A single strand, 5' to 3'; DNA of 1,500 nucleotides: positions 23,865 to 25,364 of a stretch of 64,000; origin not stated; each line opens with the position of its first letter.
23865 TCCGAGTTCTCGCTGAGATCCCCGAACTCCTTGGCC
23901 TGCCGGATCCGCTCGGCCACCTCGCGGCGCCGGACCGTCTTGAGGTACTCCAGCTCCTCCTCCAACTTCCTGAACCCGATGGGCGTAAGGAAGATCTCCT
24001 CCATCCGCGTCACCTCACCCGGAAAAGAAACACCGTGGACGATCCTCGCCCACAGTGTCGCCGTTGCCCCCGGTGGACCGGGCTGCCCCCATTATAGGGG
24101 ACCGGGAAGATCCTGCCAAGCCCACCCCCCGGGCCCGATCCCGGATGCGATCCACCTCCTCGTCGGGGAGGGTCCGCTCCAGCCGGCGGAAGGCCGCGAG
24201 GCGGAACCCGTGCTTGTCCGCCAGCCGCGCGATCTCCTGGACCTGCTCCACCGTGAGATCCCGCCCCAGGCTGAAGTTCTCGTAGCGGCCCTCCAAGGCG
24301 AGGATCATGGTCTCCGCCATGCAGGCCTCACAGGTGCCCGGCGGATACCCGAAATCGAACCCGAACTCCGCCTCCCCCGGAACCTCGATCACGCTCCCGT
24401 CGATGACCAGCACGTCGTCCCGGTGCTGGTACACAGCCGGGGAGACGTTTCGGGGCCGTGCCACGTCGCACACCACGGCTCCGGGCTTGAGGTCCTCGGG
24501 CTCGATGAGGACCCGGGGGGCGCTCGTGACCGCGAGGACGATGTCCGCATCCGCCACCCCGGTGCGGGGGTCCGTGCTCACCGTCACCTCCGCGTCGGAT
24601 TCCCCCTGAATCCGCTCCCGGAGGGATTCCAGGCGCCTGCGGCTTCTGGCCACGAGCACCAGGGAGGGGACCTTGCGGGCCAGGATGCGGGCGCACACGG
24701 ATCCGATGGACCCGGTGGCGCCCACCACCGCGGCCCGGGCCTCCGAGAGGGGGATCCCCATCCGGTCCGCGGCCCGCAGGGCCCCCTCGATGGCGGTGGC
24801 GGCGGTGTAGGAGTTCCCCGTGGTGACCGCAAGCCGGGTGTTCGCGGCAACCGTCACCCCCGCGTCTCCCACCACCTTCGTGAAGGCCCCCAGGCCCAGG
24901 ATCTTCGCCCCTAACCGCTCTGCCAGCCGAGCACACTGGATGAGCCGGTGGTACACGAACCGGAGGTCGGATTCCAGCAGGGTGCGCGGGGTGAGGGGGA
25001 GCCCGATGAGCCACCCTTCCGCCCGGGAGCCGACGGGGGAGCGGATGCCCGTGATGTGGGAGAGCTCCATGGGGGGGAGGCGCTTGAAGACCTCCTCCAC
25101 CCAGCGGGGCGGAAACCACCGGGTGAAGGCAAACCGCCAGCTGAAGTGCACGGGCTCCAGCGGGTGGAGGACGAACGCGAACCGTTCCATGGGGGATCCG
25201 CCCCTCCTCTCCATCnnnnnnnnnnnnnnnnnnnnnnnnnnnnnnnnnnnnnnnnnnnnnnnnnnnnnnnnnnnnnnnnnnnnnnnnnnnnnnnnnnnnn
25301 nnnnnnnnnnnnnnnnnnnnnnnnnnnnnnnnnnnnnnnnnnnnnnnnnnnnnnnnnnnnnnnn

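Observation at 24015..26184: Acyl-ACP-reductase (AAR)-like oxidoreductase paired with an unrecognised 322-aa protein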

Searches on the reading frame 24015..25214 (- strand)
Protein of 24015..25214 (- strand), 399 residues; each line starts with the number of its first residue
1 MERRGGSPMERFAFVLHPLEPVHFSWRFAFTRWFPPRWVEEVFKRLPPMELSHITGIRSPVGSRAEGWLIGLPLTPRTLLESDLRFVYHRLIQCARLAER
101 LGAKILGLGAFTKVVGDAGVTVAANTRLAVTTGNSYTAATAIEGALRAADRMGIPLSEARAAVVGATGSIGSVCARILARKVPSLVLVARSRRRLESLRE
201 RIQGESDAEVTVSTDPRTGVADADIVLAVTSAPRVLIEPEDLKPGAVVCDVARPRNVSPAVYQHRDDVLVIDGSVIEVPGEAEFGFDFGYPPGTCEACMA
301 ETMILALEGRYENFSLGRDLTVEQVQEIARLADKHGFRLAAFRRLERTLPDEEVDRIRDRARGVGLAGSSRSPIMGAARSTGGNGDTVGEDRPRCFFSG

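Call 3: search_protein_families(library=pfam, proteins=[window:24015-25214:-], max_evalue=1)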
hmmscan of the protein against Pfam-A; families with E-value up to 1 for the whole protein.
window:24015-25214:- (399 aa): 15 families
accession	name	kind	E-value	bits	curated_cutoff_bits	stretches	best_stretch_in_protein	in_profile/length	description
PF01488.26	Shikimate_DH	-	3.4e-12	47.1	24.3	1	155-266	9-126/138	Shikimate / quinate 5-dehydrogenase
PF02882.25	THF_DHG_CYH_C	-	1.5e-05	24.8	27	1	134-253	13-109/160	Tetrahydrofolate dehydrogenase/cyclohydrolase, NAD(P)-binding domain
PF02423.21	OCD_Mu_crystall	-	1.7e-05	24.4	24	1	179-252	151-225/314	Ornithine cyclodeaminase/mu-crystallin family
PF01118.30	Semialdhyde_dh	-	2.9e-05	24.9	26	1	160-252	1-97/121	Semialdehyde dehydrogenase, NAD binding domain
PF13460.12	NAD_binding_10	-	0.0044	17.3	27.2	1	165-235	1-73/184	NAD(P)H-binding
PF00106.31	adh_short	-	0.0062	16.5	26.6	1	161-215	3-57/195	short chain dehydrogenase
PF02719.21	Polysacc_synt_2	-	0.013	15.1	20.2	1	163-209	3-51/293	Polysaccharide biosynthesis protein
PF03435.24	Sacchrp_dh_NADP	-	0.02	15.6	25.1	1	163-216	3-59/129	Saccharopine dehydrogenase NADP binding domain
PF08659.16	KR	-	0.02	15.3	22.6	1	162-214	4-57/180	KR domain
PF01113.26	DapB_N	-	0.03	14.9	25.6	1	160-231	2-76/124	Dihydrodipicolinate reductase, N-terminus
PF00056.29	Ldh_1_N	-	0.041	14.4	27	1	160-234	2-81/141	lactate/malate dehydrogenase, NAD binding domain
PF02558.23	ApbA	-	0.053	13.6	22.2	1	162-202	2-40/150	Ketopantoate reductase PanE/ApbA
PF03460.22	NIR_SIR_ferr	-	0.091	12.9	24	1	317-340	18-44/69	Nitrite/Sulfite reductase ferredoxin-like half domain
PF02254.24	TrkA_N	-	0.13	13.1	23.8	1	163-232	3-72/116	TrkA-N domain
PF02737.24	3HCDH_N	-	0.15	12.4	22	1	161-208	2-48/180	3-hydroxyacyl-CoA dehydrogenase, NAD binding domain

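Call 4: search_protein_families(library=ncbifam, proteins=[window:24015-25214:-], max_evalue=1)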
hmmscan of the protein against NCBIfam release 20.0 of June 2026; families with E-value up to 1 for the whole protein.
window:24015-25214:- (399 aa): 66 families (the best 25 are shown)
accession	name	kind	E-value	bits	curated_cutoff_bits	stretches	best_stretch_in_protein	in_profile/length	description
NF053554.1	prodigi_MAP_PigE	equivalog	1.6e-64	218.7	850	1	50-359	46-355/837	prodigiosin MAP biosynthesis aminotransferase PigE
TIGR04058.1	AcACP_reductase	equivalog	3.2e-35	122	449.7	1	44-338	35-335/339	long-chain acyl-[acyl-carrier-protein] reductase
TIGR01035.1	hemA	equivalog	2.5e-11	43.2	209.55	1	125-263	147-288/416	glutamyl-tRNA reductase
NF000744.0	PRK00045.1-3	equivalog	1.5e-10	40.5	429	1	132-265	161-300/447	glutamyl-tRNA reductase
NF006141.0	PRK08291.1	equivalog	7.3e-09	35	408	1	139-249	115-224/330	cyclodeaminase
TIGR02992.1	ectoine_eutC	equivalog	1.2e-06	27.8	471.65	1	139-249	112-221/326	ectoine utilization protein EutC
NF040690.1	mycolate_SDR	equivalog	1.3e-06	28.1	380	1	154-213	4-63/265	mycolate reductase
NF005495.0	PRK07109.1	subfamily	1.3e-06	27.9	264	1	157-224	7-70/334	SDR family oxidoreductase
NF004779.0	PRK06125.1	subfamily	4.9e-06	26.2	261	1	152-232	1-81/259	short-chain dehydrogenase/reductase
TIGR03944.1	dehyd_SbnB_fam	equivalog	1.5e-05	24.2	326.9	1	148-267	122-243/327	2,3-diaminopropionate biosynthesis protein SbnB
NF006379.0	PRK08618.1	equivalog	2.2e-05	24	417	1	159-251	127-221/326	ornithine cyclodeaminase family protein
NF005681.0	PRK07478.1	subfamily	4.5e-05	23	267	1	157-224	5-72/254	SDR family oxidoreductase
NF004521.0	PRK05866.1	equivalog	5e-05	22.6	368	1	149-211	31-93/294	SDR family oxidoreductase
NF006565.0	PRK09072.1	equivalog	5.2e-05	22.9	238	1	156-207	3-54/265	SDR family oxidoreductase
NF005672.0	PRK07454.1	equivalog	5.9e-05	22.4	234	1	159-211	7-59/241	SDR family oxidoreductase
TIGR00507.1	aroE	equivalog_domain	0.00021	20.6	200.2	1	115-253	75-215/270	shikimate dehydrogenase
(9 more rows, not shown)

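Call 5: search_solved_structures(query=window:24015-25214:-, max_evalue=0.01, show_alignments=2)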
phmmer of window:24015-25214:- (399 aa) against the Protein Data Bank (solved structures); distinct sequences matched with E-value up to 0.01: 14.
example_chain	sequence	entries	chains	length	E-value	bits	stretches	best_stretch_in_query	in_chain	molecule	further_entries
4ppm_A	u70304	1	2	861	2.6e-39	138.7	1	41-340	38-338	Aminotransferase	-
6jzq_A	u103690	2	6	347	1e-27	100.5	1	42-341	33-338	Long-chain acyl-[acyl-carrier-protein] reductase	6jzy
6jzu_A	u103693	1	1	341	1.3e-27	100.2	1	42-341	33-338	Long-chain acyl-[acyl-carrier-protein] reductase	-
6jzz_A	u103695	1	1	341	3.2e-26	95.6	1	42-341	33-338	Long-chain acyl-[acyl-carrier-protein] reductase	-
5vps_A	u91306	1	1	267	0.00055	22.4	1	154-238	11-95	Short-chain dehydrogenase/reductase SDR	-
8hjw_A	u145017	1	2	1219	0.0013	21.2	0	148-211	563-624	Short-chain dehydrogenase/reductase SDR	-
1hye_A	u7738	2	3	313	0.0013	21.2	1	161-234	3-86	L-LACTATE/MALATE DEHYDROGENASE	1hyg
7e24_A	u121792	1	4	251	0.0037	19.7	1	162-211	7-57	Oxidoreductase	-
7e3x_A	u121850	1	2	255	0.0038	19.7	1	162-211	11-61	Oxidoreductase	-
9jdq_A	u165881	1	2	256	0.0039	19.6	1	162-211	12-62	Oxidoreductase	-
7e28_A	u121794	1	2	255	0.0039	19.6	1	162-211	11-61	Oxidoreductase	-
4bmv_A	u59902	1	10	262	0.004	19.6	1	162-222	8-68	SHORT-CHAIN DEHYDROGENASE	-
5idx_A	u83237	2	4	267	0.0058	19.1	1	154-238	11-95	Short-chain dehydrogenase/reductase SDR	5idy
9xzp_A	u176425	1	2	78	0.0076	18.7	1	160-230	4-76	De novo protein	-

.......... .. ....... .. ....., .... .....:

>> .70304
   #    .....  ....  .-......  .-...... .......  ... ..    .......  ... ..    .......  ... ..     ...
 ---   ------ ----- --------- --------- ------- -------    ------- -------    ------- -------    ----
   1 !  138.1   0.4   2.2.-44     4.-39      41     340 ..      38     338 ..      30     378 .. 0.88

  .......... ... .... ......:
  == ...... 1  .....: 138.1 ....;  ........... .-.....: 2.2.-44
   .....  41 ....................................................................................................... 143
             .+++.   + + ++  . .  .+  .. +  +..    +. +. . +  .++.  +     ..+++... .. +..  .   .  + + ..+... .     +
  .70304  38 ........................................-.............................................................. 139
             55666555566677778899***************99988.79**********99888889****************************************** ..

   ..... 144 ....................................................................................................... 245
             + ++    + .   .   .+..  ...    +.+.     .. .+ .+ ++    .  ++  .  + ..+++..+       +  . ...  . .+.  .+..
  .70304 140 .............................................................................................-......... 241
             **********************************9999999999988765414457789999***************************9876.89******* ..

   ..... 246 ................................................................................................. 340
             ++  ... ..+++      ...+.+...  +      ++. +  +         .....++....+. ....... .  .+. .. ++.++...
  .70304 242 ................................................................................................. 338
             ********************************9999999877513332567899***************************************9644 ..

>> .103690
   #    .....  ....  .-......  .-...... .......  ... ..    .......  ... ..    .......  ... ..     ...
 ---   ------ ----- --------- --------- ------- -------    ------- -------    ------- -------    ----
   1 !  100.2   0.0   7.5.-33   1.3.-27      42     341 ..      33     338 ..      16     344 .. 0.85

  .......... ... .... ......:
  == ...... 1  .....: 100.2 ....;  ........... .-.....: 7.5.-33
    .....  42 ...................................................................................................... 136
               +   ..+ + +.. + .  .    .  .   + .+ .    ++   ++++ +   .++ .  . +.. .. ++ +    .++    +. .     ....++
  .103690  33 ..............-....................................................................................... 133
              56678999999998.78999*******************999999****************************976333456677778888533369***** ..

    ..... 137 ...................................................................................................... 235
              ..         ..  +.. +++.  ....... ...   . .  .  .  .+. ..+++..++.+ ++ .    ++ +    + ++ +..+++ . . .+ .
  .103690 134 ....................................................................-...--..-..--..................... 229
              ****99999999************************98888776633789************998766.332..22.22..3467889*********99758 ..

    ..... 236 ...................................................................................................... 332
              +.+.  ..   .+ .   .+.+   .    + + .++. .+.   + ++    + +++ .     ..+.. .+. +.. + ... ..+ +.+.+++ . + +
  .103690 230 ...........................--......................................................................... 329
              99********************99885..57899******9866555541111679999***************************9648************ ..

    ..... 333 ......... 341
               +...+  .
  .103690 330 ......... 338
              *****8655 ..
